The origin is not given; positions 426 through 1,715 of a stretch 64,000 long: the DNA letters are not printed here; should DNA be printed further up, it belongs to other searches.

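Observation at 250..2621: Overlapping four-gene CBS/GHKL-kinase + two DRTGG + PHP-phosphoesterase module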

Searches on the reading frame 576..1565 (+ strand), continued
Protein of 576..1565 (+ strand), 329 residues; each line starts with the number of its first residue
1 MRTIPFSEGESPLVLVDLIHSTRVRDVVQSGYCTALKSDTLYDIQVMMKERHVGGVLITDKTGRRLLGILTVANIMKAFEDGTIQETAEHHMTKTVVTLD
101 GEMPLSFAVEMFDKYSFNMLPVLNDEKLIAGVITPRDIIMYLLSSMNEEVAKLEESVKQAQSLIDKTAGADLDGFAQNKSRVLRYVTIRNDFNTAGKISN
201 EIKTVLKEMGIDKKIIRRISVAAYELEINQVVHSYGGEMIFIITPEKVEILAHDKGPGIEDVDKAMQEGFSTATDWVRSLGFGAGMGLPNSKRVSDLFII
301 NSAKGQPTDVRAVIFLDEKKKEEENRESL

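Call 23: search_protein_families(library=pfam, proteins=[P0181, P0187, P0200, P0212, P0214, P0217, P0218, P0189, P0203, P0185], max_evalue=0.001)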
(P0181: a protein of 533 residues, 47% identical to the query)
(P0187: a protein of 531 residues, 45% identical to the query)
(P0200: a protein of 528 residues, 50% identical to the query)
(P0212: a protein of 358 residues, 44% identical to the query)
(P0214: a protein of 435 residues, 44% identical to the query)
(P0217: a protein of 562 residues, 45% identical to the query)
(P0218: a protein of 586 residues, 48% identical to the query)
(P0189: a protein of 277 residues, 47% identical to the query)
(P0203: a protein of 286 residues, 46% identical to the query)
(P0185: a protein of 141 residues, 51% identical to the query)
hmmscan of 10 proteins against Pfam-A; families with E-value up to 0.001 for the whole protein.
P0181 (533 aa): 10 families
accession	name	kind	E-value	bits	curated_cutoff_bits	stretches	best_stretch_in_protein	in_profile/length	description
PF02906.19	Fe_hyd_lg_C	-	1.4e-17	64.6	22.1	1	226-436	7-244/245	Iron only hydrogenase large subunit, C-terminal domain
PF04060.18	FeS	-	4.2e-12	46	23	1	499-531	1-33/33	Putative Fe-S cluster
PF13581.12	HATPase_c_2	-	3.2e-10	40.5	27.4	1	22-140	8-126/127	Histidine kinase-like ATPase domain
PF02518.31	HATPase_c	-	1.6e-08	35.4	26.4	1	55-143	15-109/111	Histidine kinase-, DNA gyrase B-, and HSP90-like ATPase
PF00037.32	Fer4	-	4.3e-08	33.1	21.1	1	160-179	5-24/24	4Fe-4S binding domain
PF13187.11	Fer4_9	-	1.1e-06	29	27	1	162-206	1-51/52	4Fe-4S dicluster domain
PF12838.12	Fer4_7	-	2e-06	28.6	27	1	162-206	1-52/52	4Fe-4S dicluster domain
PF12837.12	Fer4_6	-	2.7e-05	24.4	25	0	186-207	3-24/24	4Fe-4S binding domain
PF13237.11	Fer4_10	-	6.7e-05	23.2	25.5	1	159-202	5-52/53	4Fe-4S dicluster domain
PF13484.11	Fer4_16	-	7.7e-05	23.8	30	0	162-181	1-20/66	4Fe-4S double cluster binding domain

P0187 (531 aa): 9 families
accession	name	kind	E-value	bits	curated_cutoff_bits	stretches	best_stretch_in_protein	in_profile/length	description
PF04060.18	FeS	-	1.1e-12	47.9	23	1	490-522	1-33/33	Putative Fe-S cluster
PF13581.12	HATPase_c_2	-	2.1e-10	41.1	27.4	1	24-143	6-125/127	Histidine kinase-like ATPase domain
PF02518.31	HATPase_c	-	2.5e-10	41.2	26.4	1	60-147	16-109/111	Histidine kinase-, DNA gyrase B-, and HSP90-like ATPase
PF12838.12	Fer4_7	-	7.6e-08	33.1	27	1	154-181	25-52/52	4Fe-4S dicluster domain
PF13187.11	Fer4_9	-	2.9e-07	30.8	27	1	166-209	1-50/52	4Fe-4S dicluster domain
PF13237.11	Fer4_10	-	8.2e-07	29.3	25.5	1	161-206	3-52/53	4Fe-4S dicluster domain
PF00037.32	Fer4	-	1.4e-06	28.3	21.1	1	162-183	3-24/24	4Fe-4S binding domain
PF13746.11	Fer4_18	-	4e-05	24.2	27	1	163-208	57-97/114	4Fe-4S dicluster domain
PF02906.19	Fe_hyd_lg_C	-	0.0002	21.5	22.1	0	279-321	65-107/245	Iron only hydrogenase large subunit, C-terminal domain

P0200 (528 aa): 11 families
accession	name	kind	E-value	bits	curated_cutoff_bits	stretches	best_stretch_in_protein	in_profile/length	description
PF04060.18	FeS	-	1.8e-10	40.8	23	1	478-510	1-33/33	Putative Fe-S cluster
PF02906.19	Fe_hyd_lg_C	-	6.8e-09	36.1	22.1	1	227-324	14-131/245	Iron only hydrogenase large subunit, C-terminal domain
PF13187.11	Fer4_9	-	2e-07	31.4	27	1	156-199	1-50/52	4Fe-4S dicluster domain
PF13581.12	HATPase_c_2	-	2.1e-07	31.4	27.4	1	16-134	8-126/127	Histidine kinase-like ATPase domain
PF13237.11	Fer4_10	-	1.5e-06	28.4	25.5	1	150-197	2-53/53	4Fe-4S dicluster domain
PF00037.32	Fer4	-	2.3e-06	27.6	21.1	1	151-172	2-23/24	4Fe-4S binding domain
PF02518.31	HATPase_c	-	4.6e-06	27.5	26.4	1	46-137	12-109/111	Histidine kinase-, DNA gyrase B-, and HSP90-like ATPase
PF12838.12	Fer4_7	-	7.8e-06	26.7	27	1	156-200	1-52/52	4Fe-4S dicluster domain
PF14697.11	Fer4_21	-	8.1e-06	26.3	35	1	151-197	2-52/59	4Fe-4S dicluster domain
PF12837.12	Fer4_6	-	0.00026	21.2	25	0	150-171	2-23/24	4Fe-4S binding domain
PF25160.1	LdpA_Fe-S-bd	-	0.00065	19.9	27.6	0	154-199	2-41/49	LdpA Fe-S cluster-binding domain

P0212 (358 aa): 10 families
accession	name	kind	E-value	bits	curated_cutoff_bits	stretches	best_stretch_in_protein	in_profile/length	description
PF13581.12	HATPase_c_2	-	3.3e-11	43.7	27.4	1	18-134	10-126/127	Histidine kinase-like ATPase domain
PF12838.12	Fer4_7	-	1e-09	39.1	27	1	140-171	21-52/52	4Fe-4S dicluster domain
PF02906.19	Fe_hyd_lg_C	-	3.6e-07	30.5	22.1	1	216-310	3-106/245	Iron only hydrogenase large subunit, C-terminal domain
PF02518.31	HATPase_c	-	3.8e-07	31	26.4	1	49-136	15-108/111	Histidine kinase-, DNA gyrase B-, and HSP90-like ATPase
PF13237.11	Fer4_10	-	7.7e-07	29.4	25.5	1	150-196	2-52/53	4Fe-4S dicluster domain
PF13187.11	Fer4_9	-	6e-06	26.6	27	1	156-200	1-51/52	4Fe-4S dicluster domain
PF12837.12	Fer4_6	-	7.4e-06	26.1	25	1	150-172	2-24/24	4Fe-4S binding domain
PF00037.32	Fer4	-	1.1e-05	25.5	21.1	1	151-173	2-24/24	4Fe-4S binding domain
PF14697.11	Fer4_21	-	3.5e-05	24.3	35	1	151-196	2-51/59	4Fe-4S dicluster domain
PF13484.11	Fer4_16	-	7.3e-05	23.9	30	0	156-174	1-19/66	4Fe-4S double cluster binding domain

P0214 (435 aa): 10 families
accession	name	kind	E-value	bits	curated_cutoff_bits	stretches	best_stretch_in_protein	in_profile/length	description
PF04060.18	FeS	-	4.2e-11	42.8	23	1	396-428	1-33/33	Putative Fe-S cluster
PF12838.12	Fer4_7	-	1.5e-09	38.6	27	1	156-200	1-52/52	4Fe-4S dicluster domain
PF13581.12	HATPase_c_2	-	4.5e-09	36.8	27.4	1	23-133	15-125/127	Histidine kinase-like ATPase domain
PF13237.11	Fer4_10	-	2e-08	34.5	25.5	1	153-197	5-53/53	4Fe-4S dicluster domain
PF00037.32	Fer4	-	2.9e-08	33.6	21.1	2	154-173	5-24/24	4Fe-4S binding domain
PF12837.12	Fer4_6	-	7e-08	32.5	25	2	180-201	3-24/24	4Fe-4S binding domain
PF02518.31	HATPase_c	-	1.9e-07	31.9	26.4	1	46-137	12-109/111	Histidine kinase-, DNA gyrase B-, and HSP90-like ATPase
PF13187.11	Fer4_9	-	2.4e-07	31.1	27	1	156-200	1-51/52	4Fe-4S dicluster domain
PF13484.11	Fer4_16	-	0.00015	22.9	30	0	186-204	2-20/66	4Fe-4S double cluster binding domain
PF12797.12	Fer4_2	-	0.00075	19.8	24.5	1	150-169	3-22/22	4Fe-4S binding domain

P0217 (562 aa): 9 families
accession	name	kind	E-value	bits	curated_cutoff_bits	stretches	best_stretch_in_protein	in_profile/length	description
PF13581.12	HATPase_c_2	-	2.9e-12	47.1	27.4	1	11-132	4-125/127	Histidine kinase-like ATPase domain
PF02906.19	Fe_hyd_lg_C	-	4.7e-10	40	22.1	1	218-311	5-107/245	Iron only hydrogenase large subunit, C-terminal domain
PF04060.18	FeS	-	4.4e-08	33.2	23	1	502-532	1-31/33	Putative Fe-S cluster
PF02518.31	HATPase_c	-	7.4e-08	33.2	26.4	1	45-135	12-108/111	Histidine kinase-, DNA gyrase B-, and HSP90-like ATPase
PF00037.32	Fer4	-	8.1e-06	25.9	21.1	2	179-200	2-23/24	4Fe-4S binding domain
PF13187.11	Fer4_9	-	1.2e-05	25.7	27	1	155-200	1-52/52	4Fe-4S dicluster domain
PF13237.11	Fer4_10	-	4.1e-05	23.9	25.5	1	153-195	6-52/53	4Fe-4S dicluster domain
PF12837.12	Fer4_6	-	0.00023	21.4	25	0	153-170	6-23/24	4Fe-4S binding domain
PF12838.12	Fer4_7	-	0.00024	21.9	27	1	155-199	1-52/52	4Fe-4S dicluster domain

P0218 (586 aa): 9 families
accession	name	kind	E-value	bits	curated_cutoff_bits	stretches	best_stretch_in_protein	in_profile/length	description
PF04060.18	FeS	-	1.1e-12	47.9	23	1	544-576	1-33/33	Putative Fe-S cluster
PF13581.12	HATPase_c_2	-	1e-09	38.9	27.4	1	12-134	4-126/127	Histidine kinase-like ATPase domain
PF02906.19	Fe_hyd_lg_C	-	1.7e-09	38.1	22.1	1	240-474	30-244/245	Iron only hydrogenase large subunit, C-terminal domain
PF02518.31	HATPase_c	-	4.2e-09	37.3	26.4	1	49-137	15-109/111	Histidine kinase-, DNA gyrase B-, and HSP90-like ATPase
PF13237.11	Fer4_10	-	4.7e-07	30.1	25.5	1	151-196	3-52/53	4Fe-4S dicluster domain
PF13187.11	Fer4_9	-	1.3e-06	28.8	27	1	156-200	1-51/52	4Fe-4S dicluster domain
PF13484.11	Fer4_16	-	3.5e-06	28.2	30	0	156-175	1-20/66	4Fe-4S double cluster binding domain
PF12838.12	Fer4_7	-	5.1e-06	27.3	27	1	156-200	1-52/52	4Fe-4S dicluster domain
PF12837.12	Fer4_6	-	0.00029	21.1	25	0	154-171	6-23/24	4Fe-4S binding domain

P0189 (277 aa): 5 families
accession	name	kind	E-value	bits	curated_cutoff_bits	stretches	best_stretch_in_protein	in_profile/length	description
PF07085.17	DRTGG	-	2.7e-09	37.3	25.2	1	5-105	1-102/105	DRTGG domain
PF02518.31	HATPase_c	-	7.1e-08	33.3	26.4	1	172-261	9-104/111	Histidine kinase-, DNA gyrase B-, and HSP90-like ATPase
PF13581.12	HATPase_c_2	-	8.3e-08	32.7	27.4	1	151-260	14-123/127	Histidine kinase-like ATPase domain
PF07905.16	PucR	-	4.6e-05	24.1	33.5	1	9-96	8-103/118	Purine catabolism regulatory protein-like family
PF02603.21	Hpr_kinase_N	-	0.00082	19.8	24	0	55-97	71-113/125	HPr Serine kinase N terminus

P0203 (286 aa): 2 families
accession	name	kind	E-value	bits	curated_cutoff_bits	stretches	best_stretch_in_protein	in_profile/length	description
PF13581.12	HATPase_c_2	-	2.6e-12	47.3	27.4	1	162-279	10-127/127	Histidine kinase-like ATPase domain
PF02518.31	HATPase_c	-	1.1e-10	42.4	26.4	1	198-282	20-110/111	Histidine kinase-, DNA gyrase B-, and HSP90-like ATPase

P0185 (141 aa): 2 families
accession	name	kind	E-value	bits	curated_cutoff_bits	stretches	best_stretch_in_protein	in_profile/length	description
PF02518.31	HATPase_c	-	1.3e-08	35.7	26.4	1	53-139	16-108/111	Histidine kinase-, DNA gyrase B-, and HSP90-like ATPase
PF13581.12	HATPase_c_2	-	6.9e-08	33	27.4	1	23-137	12-126/127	Histidine kinase-like ATPase domain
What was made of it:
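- Pfam shows these are HATPase_c_2 + Fer4 + Fe_hyd_lg_C + FeS (call 23).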

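Call 24: find_encoding_contigs(protein=P0181, flank=8000, max_places=3)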
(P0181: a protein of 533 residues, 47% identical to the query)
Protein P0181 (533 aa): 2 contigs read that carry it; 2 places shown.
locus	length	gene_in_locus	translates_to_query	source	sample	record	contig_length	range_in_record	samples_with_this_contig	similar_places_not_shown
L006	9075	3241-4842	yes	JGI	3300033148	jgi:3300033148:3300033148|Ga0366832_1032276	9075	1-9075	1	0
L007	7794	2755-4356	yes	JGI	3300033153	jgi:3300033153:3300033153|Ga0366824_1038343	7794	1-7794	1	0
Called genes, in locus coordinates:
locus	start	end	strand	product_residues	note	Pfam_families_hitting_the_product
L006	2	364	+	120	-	?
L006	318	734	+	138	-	PF02518:HATPase_c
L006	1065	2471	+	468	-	PF00072:Response_reg, PF00158:Sigma54_activat, PF14532:Sigma54_activ_2, PF07724:AAA_2 (weak), PF07728:AAA_5, PF25601:AAA_lid_14, PF02954:HTH_8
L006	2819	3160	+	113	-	-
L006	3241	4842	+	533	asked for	PF13581:HATPase_c_2, PF02518:HATPase_c, PF12838:Fer4_7 (faint), PF00037:Fer4 (weak), PF13187:Fer4_9 (weak), PF02906:Fe_hyd_lg_C, PF04060:FeS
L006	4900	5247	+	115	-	-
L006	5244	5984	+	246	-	PF02811:PHP, PF13263:PHP_C (weak)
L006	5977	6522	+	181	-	PF02518:HATPase_c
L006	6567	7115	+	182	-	PF01257:2Fe-2S_thioredx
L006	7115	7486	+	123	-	PF01257:2Fe-2S_thioredx (weak)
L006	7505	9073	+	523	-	?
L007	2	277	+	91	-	?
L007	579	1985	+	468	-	PF00072:Response_reg, PF00158:Sigma54_activat, PF14532:Sigma54_activ_2, PF07724:AAA_2 (weak), PF07728:AAA_5, PF25601:AAA_lid_14, PF02954:HTH_8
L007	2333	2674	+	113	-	-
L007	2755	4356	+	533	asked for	PF13581:HATPase_c_2, PF02518:HATPase_c, PF12838:Fer4_7 (faint), PF00037:Fer4 (weak), PF13187:Fer4_9 (weak), PF02906:Fe_hyd_lg_C, PF04060:FeS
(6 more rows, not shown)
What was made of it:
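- L006: DRTGG, kinase~HydS, DRTGG, PHP, HATPase_c, NuoE, 2Fe-2S protein, NuoF (call 24).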

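Call 25: find_encoding_contigs(protein=P0189, flank=8000, max_places=3)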
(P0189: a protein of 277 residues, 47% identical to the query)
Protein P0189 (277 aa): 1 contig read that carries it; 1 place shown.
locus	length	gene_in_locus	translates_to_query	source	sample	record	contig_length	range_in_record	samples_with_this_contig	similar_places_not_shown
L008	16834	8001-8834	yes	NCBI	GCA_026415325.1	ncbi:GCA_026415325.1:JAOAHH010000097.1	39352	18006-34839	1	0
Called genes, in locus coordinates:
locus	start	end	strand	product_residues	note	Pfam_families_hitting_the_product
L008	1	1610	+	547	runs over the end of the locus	PF00342:PGI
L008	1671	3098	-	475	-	-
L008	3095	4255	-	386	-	PF13439:Glyco_transf_4, PF13579:Glyco_trans_4_4, PF00534:Glycos_transf_1, PF13692:Glyco_trans_1_4, PF13524:Glyco_trans_1_2 (weak)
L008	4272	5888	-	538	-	PF01636:APH (faint), PF06293:Kdo, PF00069:Pkinase (faint), PF06293:Kdo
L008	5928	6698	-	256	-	PF00535:Glycos_transf_2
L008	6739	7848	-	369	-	PF01075:Glyco_transf_9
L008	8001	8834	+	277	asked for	PF07085:DRTGG, PF13581:HATPase_c_2, PF02518:HATPase_c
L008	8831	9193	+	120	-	PF07085:DRTGG (weak)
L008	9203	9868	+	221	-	PF02811:PHP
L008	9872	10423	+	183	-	PF02518:HATPase_c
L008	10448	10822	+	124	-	PF00072:Response_reg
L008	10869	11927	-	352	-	PF07610:DUF1573, PF22544:HYDIN_VesB_CFA65-like_Ig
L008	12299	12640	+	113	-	-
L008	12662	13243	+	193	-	PF27226:AF_1845 (weak)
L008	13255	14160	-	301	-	PF04055:Radical_SAM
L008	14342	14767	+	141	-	-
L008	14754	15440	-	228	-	PF00226:DnaJ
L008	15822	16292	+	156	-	PF00011:HSP20, PF17886:ArsA_HSP20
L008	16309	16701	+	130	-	PF00011:HSP20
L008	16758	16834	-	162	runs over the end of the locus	PF13026:DUF3887 (weak)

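Call 62: predict_structure(alignment_id=A5)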
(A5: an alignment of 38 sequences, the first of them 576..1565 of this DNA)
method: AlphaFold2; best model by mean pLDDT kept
length: 329 residues; sequences in the alignment: 38
mean_pLDDT: 79.7   pTM: 0.49
mean pLDDT of the five models: 79.7, 78.4, 78.4, 78.5, 77.6
residues with pLDDT >= 90: 129; 70-90: 127; 50-70: 33; < 50: 40
segments of 3 or more residues with pLDDT < 50: 168-178, 268-292, 327-329
pLDDT, mean of each block of 10 residues (from residue 1): 60 79 93 95 96 93 94 93 96 93 92 85 95 93 87 75 56 47 86 85 90 89 85 83 90 82 60 40 32 67 82 79 52
secondary structure, 60 per line:
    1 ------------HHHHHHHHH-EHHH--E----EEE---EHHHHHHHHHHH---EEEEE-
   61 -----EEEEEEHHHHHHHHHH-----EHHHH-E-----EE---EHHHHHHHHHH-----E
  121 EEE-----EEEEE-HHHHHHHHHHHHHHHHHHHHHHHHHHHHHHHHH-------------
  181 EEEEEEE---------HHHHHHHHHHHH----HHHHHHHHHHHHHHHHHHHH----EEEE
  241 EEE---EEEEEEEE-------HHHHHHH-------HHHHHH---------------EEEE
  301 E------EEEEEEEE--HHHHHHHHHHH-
elements in order: H13-21 E34-36 H41-51 E55-59 E66-71 H72-81 H88-91 H105-114 E120-123 E129-133 H135-167 E181-187 H197-208 H213-232 E237-243 E247-254 H262-268 H276-281 E297-301 E308-315 H318-328
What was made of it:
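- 576..1565 (+): g2, sensor kinase of 329 aa. It has a CBS pair (custom-profile match at about nt 606-1070), a long linker helix (aa 135-167) and a SpoIIAB-like GHKL kinase domain (profile match at about nt 1119-1553). Model pLDDT 79.7 with a disordered ATP lid at 268-292 (call 62).
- On Two-component sensor histidine kinase: The region between the CBS pair and the kinase is a single helix, aa 135-167 (call 62).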

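Call 66: fold_search(model_id=the predicted structure, library=pdb)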
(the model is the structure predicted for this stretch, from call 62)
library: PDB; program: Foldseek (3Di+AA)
matches with E <= 10: 963; with E <= 0.001: 445
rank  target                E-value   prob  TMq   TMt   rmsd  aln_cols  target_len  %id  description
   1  2ef7_A                2.9e-11  1.00  0.32  0.74   3.1       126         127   28  Crystal structure of ST2348, a hypothetical protein with CBS domains from Sulfolobus tokodaii strain7 (released 2007-08-21)
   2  2p9m_C                5.6e-11  1.00  0.36  0.88   1.9       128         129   23  Crystal structure of conserved hypothetical protein MJ0922 from Methanocaldococcus jannaschii DSM 2661 (released 2007-07-03)
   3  2ef7_B                8.0e-11  1.00  0.32  0.73   3.0       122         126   28  Crystal structure of ST2348, a hypothetical protein with CBS domains from Sulfolobus tokodaii strain7 (released 2007-08-21)
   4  2p9m_D                1.0e-10  1.00  0.36  0.88   2.0       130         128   23  Crystal structure of conserved hypothetical protein MJ0922 from Methanocaldococcus jannaschii DSM 2661 (released 2007-07-03)
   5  2p9m_B                2.1e-10  1.00  0.36  0.88   1.8       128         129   22  Crystal structure of conserved hypothetical protein MJ0922 from Methanocaldococcus jannaschii DSM 2661 (released 2007-07-03)
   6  3kpc                  2.7e-10  1.00  0.35  0.88   1.7       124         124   25  Crystal Structure of the CBS domain pair of protein MJ0100 in complex with 5 -methylthioadenosine and S-adenosyl-L-methi (released 2010-01-12)
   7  3kpb_A                3.2e-10  1.00  0.34  0.89   1.7       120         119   26  Crystal Structure of the CBS domain pair of protein MJ0100 in complex with 5 -methylthioadenosine and S-adenosyl-L-met (released 2010-01-12)
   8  9s4v_A                3.8e-10  1.00  0.36  0.52   9.8       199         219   18  AcuB from Bacillus subtilis with AMP and ADP (released 2026-02-25)
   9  9s4z_B                1.1e-09  1.00  0.34  0.55   9.4       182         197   17  AcuB from Geobacillus stearothermophilus with AMP and ADP (released 2026-02-25)
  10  9s4z_A                1.1e-09  1.00  0.35  0.56   9.4       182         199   16  AcuB from Geobacillus stearothermophilus with AMP and ADP (released 2026-02-25)
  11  2p9m_A                1.3e-09  1.00  0.36  0.87   1.9       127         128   23  Crystal structure of conserved hypothetical protein MJ0922 from Methanocaldococcus jannaschii DSM 2661 (released 2007-07-03)
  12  5ks7_A                1.4e-09  1.00  0.33  0.83   2.5       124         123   19  Crystal structure of Listeria monocytogenes OpuCA CBS domain dimer in complex with cyclic-di-AMP (released 2016-07-20)
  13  9s52_B                1.6e-09  1.00  0.35  0.55   9.4       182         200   18  AcuB from Geobacillus stearothermophilus with AMP (released 2026-02-25)
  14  2yvy                  2.1e-09  1.00  0.33  0.43   5.8       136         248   16  Crystal structure of magnesium transporter MgtE cytosolic domain, Mg2+ bound form (released 2007-09-04)
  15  3kpd_B                2.3e-09  1.00  0.35  0.89   1.8       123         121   25  Crystal Structure of the CBS domain pair of protein MJ0100 in complex with 5 -methylthioadenosine and S-adenosyl-L-met (released 2010-01-12)
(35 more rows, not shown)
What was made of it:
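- On CBS pair (Bateman module) that binds adenosine ligands: The fold matches ligand-bound CBS pairs (call 66).
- CBS structural neighbours include proteins solved with AMP/ADP, Ap4A, c-di-AMP and cGAMP (AcuB, OpuCA, DarB; call 66).
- Tried and rejected: CBS hits dominated and it said nothing about the kinase domain (call 66).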
